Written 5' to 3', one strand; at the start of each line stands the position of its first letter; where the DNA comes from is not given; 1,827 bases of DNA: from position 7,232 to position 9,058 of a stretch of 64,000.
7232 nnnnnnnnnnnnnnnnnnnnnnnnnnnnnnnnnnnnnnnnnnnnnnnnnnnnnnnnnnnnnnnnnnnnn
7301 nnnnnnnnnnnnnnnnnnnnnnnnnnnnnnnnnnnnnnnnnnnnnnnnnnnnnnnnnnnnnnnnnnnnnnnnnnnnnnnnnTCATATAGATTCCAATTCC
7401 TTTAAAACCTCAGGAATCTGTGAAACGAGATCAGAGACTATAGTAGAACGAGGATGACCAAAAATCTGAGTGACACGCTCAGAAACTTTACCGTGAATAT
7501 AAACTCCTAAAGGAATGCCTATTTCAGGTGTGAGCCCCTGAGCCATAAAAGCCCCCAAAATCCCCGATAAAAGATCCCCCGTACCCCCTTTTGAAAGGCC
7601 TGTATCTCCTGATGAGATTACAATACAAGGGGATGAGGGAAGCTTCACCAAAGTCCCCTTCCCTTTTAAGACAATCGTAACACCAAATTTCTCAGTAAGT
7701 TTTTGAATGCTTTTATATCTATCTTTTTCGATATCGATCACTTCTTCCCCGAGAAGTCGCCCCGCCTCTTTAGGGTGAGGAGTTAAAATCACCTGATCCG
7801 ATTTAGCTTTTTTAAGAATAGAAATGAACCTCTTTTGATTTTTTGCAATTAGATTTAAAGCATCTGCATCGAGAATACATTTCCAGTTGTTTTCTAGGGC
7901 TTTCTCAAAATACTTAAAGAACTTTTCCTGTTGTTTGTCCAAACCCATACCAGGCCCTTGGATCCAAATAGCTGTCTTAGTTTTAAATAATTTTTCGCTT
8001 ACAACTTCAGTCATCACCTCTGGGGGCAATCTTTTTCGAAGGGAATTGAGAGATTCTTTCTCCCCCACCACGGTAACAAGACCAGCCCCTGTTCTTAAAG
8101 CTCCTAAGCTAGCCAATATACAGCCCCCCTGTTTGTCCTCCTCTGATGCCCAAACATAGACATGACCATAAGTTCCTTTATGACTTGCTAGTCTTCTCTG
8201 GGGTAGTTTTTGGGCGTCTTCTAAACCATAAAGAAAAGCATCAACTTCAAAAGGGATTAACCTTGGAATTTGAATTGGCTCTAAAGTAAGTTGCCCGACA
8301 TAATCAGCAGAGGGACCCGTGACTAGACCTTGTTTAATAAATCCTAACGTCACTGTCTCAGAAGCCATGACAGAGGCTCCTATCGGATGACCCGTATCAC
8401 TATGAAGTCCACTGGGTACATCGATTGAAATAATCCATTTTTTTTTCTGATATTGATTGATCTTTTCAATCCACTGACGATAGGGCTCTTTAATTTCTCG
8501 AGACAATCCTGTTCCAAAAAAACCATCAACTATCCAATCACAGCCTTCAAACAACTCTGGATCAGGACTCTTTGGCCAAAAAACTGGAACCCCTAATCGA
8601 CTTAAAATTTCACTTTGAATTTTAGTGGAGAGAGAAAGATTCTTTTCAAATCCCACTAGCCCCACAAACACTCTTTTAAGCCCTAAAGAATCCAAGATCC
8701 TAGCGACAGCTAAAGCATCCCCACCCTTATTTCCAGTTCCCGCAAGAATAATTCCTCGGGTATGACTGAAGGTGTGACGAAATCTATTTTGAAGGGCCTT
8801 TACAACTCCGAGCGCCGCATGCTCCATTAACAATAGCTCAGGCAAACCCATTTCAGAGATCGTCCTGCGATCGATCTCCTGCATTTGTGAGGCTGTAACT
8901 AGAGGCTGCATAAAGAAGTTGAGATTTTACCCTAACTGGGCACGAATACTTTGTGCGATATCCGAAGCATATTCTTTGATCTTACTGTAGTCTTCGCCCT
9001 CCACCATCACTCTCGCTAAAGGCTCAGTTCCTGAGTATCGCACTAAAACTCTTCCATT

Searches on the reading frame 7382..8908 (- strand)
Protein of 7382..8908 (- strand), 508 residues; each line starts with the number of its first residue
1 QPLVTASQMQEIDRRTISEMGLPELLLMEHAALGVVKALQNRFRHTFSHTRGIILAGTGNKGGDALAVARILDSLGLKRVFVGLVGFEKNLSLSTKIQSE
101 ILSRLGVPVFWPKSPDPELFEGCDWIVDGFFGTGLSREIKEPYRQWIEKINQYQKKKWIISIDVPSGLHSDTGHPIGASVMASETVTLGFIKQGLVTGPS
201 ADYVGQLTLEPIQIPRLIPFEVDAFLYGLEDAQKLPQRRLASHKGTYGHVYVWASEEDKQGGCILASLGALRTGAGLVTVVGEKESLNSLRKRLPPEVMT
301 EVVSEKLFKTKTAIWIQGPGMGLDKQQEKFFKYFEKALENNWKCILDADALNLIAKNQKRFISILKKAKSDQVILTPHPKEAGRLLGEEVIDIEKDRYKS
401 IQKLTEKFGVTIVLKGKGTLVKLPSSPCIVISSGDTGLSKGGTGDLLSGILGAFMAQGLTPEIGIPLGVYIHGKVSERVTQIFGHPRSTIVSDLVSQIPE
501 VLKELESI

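Call 11: find_related_loci(query=window:7382-8908:-, collection=genome_contigs, flank=8000)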
Query window:7382-8908:- (508 aa) in genome_contigs; peptide patterns used: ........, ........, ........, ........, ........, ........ (x = any residue, [..] = any of these).
291 stretches matched a pattern; 6 encode a relative of the query (tblastn E <= 1e-3); 6 distinct loci.
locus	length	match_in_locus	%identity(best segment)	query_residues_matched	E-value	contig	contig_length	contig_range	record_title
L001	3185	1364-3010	35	3-506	2e-75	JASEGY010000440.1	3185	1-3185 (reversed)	MAG: bacterium isolate Yes70-08 NODE_440_length_3185_cov_195.073482, whole genome shotgun sequence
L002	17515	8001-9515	32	1-507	2e-59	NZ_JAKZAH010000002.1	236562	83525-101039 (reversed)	Marinobacter bryozoorum strain DSM 15401 scaffold2, whole genome shotgun sequence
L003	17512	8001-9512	34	1-506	2e-64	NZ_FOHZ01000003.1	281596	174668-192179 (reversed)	Marinobacter segnicrescens strain CGMCC 1.6489, whole genome shotgun sequence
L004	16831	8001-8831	28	234-506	6e-25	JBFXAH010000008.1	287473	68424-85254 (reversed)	MAG: Pirellulales bacterium isolate CA_2019_TPBS_206 NODE_329_length_287473_cov_13.118056_TPBS, whole genome shotgun seq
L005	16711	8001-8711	31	235-499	6e-23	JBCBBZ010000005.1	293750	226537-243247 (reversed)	MAG: Pseudomonadota bacterium isolate J06592_1 NODE_5_length_293750_cov_9.813527, whole genome shotgun sequence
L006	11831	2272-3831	32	3-507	9e-60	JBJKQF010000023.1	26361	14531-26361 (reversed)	MAG: Terriglobia bacterium isolate Bin_27 S1Ck127_2681631_flag_0_multi_7.8408_len_26361, whole genome shotgun sequence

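Call 25: find_homologous_proteins(query=window:7382-8908:-, max_evalue=1e-30)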
Query window:7382-8908:- (508 aa): 6708 proteins with E <= 1e-30 among 8000 candidates; the best 120 are listed.
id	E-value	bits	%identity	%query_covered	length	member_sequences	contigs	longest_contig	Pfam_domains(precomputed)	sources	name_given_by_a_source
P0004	8.5e-267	904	78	100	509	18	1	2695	PF01256.23,PF03853.22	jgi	-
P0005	3.3e-258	875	75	100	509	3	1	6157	PF01256.23,PF03853.22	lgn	-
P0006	5.4e-252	855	72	100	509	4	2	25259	PF01256.23,PF03853.22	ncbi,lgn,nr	ncbi:NAD(P)H-hydrate dehydratase [bacterium]|nr:NAD(P)H-hydrate dehydratase [bacterium]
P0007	1.4e-251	853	76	96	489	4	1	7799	PF01256.23,PF03853.22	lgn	-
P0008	1.2e-241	821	71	100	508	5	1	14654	PF08543.18,PF01256.23,PF03853.22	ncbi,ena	-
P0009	3.1e-237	806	71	94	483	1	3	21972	PF01256.23,PF03853.22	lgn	-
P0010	1.1e-234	798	70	100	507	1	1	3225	PF01256.23,PF03853.22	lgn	-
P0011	4.4e-232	789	69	100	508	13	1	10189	PF01256.23,PF03853.22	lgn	-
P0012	1.4e-231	787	69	100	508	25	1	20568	PF01256.23,PF03853.22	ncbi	-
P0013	1.5e-231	787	69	100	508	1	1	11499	PF08543.18,PF01256.23,PF03853.22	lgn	-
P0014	4.8e-230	782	68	100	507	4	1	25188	PF01256.23,PF03853.22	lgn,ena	-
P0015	5.8e-211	719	100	65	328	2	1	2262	PF01256.23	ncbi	-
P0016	5.9e-162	558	53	99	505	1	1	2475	PF08543.18,PF01256.23,PF03853.22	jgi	jgi:NAD(P)H-hydrate epimerase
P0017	9.5e-157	541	51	100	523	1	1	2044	PF01256.23,PF03853.22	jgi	jgi:hydroxyethylthiazole kinase-like uncharacterized protein yjeF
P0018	5.2e-155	535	50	100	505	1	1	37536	PF01256.23,PF03853.22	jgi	jgi:ADP-dependent NAD(P)H-hydrate dehydratase / NAD(P)H-hydrate epimerase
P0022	8.3e-151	521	48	100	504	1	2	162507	PF01256.23,PF03853.22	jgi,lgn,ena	-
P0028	4.4e-149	515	49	100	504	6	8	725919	PF01256.23,PF03853.22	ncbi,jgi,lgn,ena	jgi:hydroxyethylthiazole kinase-like uncharacterized protein yjeF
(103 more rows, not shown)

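Call 27: find_encoding_contigs(protein=P0006, flank=8000, max_places=2)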
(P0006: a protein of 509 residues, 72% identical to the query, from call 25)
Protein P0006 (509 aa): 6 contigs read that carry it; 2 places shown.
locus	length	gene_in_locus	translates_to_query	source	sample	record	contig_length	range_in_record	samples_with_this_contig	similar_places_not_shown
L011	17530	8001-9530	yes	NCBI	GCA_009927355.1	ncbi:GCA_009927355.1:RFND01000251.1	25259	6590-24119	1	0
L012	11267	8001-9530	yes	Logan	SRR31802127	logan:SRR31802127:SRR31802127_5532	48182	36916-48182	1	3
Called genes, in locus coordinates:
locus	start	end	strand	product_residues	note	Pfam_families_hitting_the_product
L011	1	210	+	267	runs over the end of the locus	PF00459:Inositol_P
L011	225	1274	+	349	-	-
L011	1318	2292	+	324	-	PF01171:ATP_bind_3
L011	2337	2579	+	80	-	-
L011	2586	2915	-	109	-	PF07238:PilZ (weak)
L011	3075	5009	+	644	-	PF06480:FtsH_ext (faint), PF00004:AAA, PF17862:AAA_lid_3, PF01434:Peptidase_M41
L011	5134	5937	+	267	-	PF19293:CdaA_N (weak), PF02457:DAC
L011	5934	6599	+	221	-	PF07949:YbbR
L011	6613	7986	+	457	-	PF02878:PGM_PMM_I, PF02879:PGM_PMM_II, PF02880:PGM_PMM_III, PF00408:PGM_PMM_IV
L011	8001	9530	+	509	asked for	PF03853:YjeF_N, PF01256:Carb_kinase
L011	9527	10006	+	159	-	PF02367:TsaE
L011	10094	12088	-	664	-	PF26745:SPM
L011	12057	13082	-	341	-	PF00092:VWA (weak)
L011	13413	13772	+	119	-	PF07238:PilZ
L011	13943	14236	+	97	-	-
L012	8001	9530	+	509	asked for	PF03853:YjeF_N, PF01256:Carb_kinase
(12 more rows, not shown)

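Call 28: find_encoding_contigs(protein=P0008, flank=8000, max_places=2)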
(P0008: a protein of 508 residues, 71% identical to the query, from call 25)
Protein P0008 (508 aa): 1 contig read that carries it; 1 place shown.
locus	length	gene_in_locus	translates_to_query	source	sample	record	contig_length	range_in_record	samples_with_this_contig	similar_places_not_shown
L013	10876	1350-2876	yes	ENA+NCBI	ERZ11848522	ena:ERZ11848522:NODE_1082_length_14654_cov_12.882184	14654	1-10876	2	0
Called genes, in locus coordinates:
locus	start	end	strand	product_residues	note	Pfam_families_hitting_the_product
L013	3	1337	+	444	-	?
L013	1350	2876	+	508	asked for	PF03853:YjeF_N, PF01256:Carb_kinase, PF08543:Phos_pyr_kin (faint)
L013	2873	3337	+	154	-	PF02367:TsaE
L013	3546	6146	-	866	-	PF26745:SPM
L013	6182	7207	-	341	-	-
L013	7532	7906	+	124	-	PF07238:PilZ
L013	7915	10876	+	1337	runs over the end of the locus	PF07719:TPR_2 (faint), PF13181:TPR_8 (faint), PF23914:TPR_CcmH_CycH (faint), PF12895:ANAPC3 (faint), PF13174:TPR_6 (faint), PF13424:TPR_12 (faint), PF13428:TPR_14 (faint), PF13432:TPR_16, +4 more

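Call 29: find_encoding_contigs(protein=P0014, flank=8000, max_places=2)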
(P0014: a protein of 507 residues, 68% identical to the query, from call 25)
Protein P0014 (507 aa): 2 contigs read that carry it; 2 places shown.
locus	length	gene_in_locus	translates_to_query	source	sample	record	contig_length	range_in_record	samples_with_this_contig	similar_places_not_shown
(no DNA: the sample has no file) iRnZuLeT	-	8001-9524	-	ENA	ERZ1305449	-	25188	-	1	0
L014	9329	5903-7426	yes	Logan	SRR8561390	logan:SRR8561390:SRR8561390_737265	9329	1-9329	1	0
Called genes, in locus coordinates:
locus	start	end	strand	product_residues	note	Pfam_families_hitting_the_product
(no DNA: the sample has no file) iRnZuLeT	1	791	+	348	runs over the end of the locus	-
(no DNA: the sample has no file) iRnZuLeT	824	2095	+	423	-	PF01171:ATP_bind_3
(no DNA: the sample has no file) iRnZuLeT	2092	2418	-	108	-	-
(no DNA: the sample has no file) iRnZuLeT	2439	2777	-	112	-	PF07238:PilZ (faint)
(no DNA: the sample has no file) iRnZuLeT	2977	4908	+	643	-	PF06480:FtsH_ext (faint), PF00004:AAA, PF17862:AAA_lid_3, PF01434:Peptidase_M41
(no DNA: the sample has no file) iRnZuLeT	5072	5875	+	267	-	PF19293:CdaA_N (weak), PF02457:DAC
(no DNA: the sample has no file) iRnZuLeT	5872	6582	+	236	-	PF07949:YbbR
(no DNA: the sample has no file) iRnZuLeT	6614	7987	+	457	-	PF02878:PGM_PMM_I, PF02879:PGM_PMM_II, PF02880:PGM_PMM_III, PF00408:PGM_PMM_IV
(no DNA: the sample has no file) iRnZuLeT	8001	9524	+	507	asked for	PF03853:YjeF_N, PF01256:Carb_kinase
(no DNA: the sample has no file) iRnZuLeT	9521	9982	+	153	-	PF02367:TsaE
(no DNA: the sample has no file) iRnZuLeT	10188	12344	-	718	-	PF26745:SPM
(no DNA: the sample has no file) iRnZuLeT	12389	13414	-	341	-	-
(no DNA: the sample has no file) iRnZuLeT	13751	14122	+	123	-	PF07238:PilZ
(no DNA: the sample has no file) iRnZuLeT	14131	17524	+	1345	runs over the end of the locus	PF13174:TPR_6 (faint), PF13428:TPR_14 (faint), PF07719:TPR_2 (faint), PF13424:TPR_12 (faint), PF13431:TPR_17 (faint), PF13432:TPR_16 (faint), PF14559:TPR_19 (faint)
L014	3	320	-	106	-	?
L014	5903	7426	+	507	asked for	PF03853:YjeF_N, PF01256:Carb_kinase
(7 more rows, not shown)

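Call 30: find_encoding_contigs(protein=P0007, flank=8000, max_places=2)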
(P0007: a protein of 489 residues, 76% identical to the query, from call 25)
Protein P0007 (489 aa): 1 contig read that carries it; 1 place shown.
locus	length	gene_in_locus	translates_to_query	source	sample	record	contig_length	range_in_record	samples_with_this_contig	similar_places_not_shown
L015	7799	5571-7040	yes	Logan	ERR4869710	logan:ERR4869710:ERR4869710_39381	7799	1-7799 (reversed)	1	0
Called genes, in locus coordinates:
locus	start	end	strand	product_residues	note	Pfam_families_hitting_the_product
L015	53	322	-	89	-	-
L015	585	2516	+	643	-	PF00004:AAA, PF07728:AAA_5 (faint), PF17862:AAA_lid_3, PF01434:Peptidase_M41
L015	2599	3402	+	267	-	PF19293:CdaA_N (weak), PF02457:DAC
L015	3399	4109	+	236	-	PF07949:YbbR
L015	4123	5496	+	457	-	PF02878:PGM_PMM_I, PF02879:PGM_PMM_II, PF02880:PGM_PMM_III, PF00408:PGM_PMM_IV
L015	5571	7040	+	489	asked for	PF03853:YjeF_N, PF01256:Carb_kinase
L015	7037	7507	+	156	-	PF02367:TsaE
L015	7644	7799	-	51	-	?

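Call 31: find_encoding_contigs(protein=P0005, flank=8000, max_places=2)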
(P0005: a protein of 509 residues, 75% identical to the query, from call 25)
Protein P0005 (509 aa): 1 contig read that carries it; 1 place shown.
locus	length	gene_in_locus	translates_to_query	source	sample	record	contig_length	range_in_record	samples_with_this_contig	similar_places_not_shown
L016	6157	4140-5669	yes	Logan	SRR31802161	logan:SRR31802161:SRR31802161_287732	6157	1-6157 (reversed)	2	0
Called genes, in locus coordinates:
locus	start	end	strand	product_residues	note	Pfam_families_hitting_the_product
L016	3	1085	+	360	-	?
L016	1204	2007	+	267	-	PF19293:CdaA_N (weak), PF02457:DAC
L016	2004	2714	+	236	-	PF07949:YbbR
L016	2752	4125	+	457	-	PF02878:PGM_PMM_I, PF02879:PGM_PMM_II, PF02880:PGM_PMM_III, PF00408:PGM_PMM_IV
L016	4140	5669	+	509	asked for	PF03853:YjeF_N, PF01256:Carb_kinase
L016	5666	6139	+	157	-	PF02367:TsaE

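Call 32: find_encoding_contigs(protein=P0004, flank=8000, max_places=3)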
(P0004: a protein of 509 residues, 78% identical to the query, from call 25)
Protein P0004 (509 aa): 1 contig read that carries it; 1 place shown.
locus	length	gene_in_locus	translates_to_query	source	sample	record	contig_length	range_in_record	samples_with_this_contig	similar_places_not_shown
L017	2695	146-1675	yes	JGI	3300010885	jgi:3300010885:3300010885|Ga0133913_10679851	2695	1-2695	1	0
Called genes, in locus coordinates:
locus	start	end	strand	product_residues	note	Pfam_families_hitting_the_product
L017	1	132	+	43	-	?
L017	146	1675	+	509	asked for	PF03853:YjeF_N, PF01256:Carb_kinase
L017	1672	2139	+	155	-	PF02367:TsaE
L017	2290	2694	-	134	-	?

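Call 76: find_encoding_contigs(protein=P0028, flank=6000, max_places=1)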
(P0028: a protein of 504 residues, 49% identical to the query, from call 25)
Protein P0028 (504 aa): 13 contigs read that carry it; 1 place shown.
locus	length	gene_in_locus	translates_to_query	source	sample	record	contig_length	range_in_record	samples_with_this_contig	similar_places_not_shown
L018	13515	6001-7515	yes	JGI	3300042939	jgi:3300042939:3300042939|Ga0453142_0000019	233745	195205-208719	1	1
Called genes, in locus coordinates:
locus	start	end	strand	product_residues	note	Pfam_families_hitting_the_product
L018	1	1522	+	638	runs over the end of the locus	PF06480:FtsH_ext, PF06068:TIP49 (weak), PF00004:AAA, PF07728:AAA_5 (faint), PF17862:AAA_lid_3, PF01434:Peptidase_M41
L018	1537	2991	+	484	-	-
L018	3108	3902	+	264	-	PF19293:CdaA_N, PF02457:DAC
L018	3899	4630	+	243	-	PF07949:YbbR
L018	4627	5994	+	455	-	PF02878:PGM_PMM_I, PF02879:PGM_PMM_II, PF02880:PGM_PMM_III, PF00408:PGM_PMM_IV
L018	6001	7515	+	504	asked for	PF03853:YjeF_N, PF01256:Carb_kinase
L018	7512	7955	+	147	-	PF02367:TsaE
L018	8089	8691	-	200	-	-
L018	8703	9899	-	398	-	-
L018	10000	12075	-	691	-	PF26745:SPM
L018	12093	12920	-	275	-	-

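Call 77: find_encoding_contigs(protein=P0022, flank=6000, max_places=1)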
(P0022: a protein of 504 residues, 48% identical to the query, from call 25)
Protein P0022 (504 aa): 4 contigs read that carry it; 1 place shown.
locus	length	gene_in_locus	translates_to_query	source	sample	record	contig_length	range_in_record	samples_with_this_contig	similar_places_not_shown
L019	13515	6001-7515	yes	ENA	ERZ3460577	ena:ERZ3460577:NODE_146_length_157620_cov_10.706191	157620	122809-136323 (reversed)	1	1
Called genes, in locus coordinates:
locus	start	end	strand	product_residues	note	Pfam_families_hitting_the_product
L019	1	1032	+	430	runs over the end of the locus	PF01171:ATP_bind_3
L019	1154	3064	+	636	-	PF06480:FtsH_ext (weak), PF06068:TIP49 (weak), PF00004:AAA, PF07728:AAA_5 (faint), PF17862:AAA_lid_3, PF01434:Peptidase_M41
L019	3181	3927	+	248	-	PF19293:CdaA_N, PF02457:DAC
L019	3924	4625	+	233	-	PF07949:YbbR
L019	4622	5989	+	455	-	PF02878:PGM_PMM_I, PF02879:PGM_PMM_II, PF02880:PGM_PMM_III, PF00408:PGM_PMM_IV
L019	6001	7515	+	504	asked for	PF03853:YjeF_N, PF01256:Carb_kinase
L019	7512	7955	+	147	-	PF02367:TsaE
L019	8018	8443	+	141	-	-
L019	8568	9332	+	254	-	PF18998:Flg_new_2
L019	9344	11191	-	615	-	PF26745:SPM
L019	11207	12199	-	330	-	PF00092:VWA (faint)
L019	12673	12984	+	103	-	PF07238:PilZ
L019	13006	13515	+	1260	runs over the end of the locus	PF07719:TPR_2 (faint), PF13174:TPR_6 (faint), PF13424:TPR_12 (faint), PF13428:TPR_14 (faint), PF14559:TPR_19 (faint), PF00515:TPR_1 (faint), PF25058:ARM_TT21 (faint), PF13432:TPR_16 (faint), +1 more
